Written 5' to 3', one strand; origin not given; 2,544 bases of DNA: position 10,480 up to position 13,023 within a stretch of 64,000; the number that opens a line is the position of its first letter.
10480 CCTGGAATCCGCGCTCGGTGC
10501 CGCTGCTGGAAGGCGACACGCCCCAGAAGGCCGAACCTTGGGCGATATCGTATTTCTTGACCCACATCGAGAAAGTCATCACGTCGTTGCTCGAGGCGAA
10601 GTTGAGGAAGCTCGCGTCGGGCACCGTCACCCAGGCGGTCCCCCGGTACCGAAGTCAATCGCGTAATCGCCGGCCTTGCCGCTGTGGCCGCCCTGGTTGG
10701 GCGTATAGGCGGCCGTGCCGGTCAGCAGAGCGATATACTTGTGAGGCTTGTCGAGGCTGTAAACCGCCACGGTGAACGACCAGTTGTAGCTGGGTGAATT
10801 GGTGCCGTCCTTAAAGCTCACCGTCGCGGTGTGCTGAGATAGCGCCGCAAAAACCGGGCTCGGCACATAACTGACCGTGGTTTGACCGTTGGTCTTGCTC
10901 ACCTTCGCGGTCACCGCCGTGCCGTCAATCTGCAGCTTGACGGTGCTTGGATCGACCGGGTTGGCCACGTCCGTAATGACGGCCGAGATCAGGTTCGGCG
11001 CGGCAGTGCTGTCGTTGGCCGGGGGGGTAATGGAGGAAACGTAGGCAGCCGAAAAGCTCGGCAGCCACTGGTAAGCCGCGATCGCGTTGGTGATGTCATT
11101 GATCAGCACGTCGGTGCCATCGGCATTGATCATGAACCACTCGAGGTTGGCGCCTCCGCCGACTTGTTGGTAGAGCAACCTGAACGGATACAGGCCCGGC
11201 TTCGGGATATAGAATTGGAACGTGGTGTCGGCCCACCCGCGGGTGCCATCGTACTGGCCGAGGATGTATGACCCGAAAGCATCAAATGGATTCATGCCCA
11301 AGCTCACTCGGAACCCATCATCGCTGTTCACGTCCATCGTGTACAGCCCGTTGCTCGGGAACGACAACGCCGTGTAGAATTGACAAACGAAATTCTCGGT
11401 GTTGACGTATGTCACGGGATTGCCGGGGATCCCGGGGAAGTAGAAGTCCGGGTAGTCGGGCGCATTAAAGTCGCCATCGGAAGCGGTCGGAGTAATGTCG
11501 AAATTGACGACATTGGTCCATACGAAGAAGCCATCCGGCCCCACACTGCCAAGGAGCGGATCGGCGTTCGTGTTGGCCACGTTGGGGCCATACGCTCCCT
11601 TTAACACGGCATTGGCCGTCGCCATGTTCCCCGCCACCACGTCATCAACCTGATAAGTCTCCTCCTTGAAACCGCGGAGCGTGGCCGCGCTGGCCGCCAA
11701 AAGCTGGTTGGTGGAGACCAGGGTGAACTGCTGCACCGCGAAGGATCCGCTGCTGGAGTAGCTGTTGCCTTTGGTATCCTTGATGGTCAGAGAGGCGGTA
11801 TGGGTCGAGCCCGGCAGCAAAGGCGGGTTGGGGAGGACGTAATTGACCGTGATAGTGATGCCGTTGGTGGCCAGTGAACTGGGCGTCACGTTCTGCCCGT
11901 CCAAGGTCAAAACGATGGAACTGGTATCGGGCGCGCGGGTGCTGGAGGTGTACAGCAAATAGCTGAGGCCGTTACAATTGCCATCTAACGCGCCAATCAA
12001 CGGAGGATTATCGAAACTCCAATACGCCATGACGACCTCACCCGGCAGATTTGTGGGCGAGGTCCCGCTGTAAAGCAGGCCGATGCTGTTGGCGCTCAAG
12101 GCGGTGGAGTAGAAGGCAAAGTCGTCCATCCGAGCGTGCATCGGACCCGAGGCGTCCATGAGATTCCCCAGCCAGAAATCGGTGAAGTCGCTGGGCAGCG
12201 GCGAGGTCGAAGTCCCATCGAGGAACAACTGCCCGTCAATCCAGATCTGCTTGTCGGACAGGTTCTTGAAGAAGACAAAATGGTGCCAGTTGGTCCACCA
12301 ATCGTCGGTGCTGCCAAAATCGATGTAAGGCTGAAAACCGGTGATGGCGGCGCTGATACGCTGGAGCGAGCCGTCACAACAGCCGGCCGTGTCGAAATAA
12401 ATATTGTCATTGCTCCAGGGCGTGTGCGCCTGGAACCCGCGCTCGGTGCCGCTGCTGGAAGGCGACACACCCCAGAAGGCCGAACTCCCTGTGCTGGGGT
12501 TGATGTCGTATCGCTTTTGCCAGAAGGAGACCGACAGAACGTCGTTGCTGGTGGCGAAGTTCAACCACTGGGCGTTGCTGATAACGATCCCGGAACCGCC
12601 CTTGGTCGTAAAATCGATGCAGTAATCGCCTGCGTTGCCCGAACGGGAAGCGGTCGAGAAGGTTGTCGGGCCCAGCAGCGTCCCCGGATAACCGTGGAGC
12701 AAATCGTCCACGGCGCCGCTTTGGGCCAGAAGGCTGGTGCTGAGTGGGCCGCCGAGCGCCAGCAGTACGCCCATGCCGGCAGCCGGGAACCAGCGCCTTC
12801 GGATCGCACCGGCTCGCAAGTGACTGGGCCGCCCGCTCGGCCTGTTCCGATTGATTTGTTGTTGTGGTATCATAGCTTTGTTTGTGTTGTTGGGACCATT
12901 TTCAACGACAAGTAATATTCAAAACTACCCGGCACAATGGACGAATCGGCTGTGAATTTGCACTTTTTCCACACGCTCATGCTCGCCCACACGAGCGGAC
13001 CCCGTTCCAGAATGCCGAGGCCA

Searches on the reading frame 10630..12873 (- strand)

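Call 59: search_protein_families(library=pfam, proteins=[window:10630-12873:-], max_evalue=0.00001)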
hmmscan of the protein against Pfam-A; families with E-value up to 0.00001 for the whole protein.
window:10630-12873:- (748 aa): 1 family
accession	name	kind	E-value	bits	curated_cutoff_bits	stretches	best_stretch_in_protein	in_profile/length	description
PF13385.13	Laminin_G_3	-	1.2e-06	29.2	27.6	1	110-264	16-150/151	Concanavalin A-like lectin/glucanases superfamily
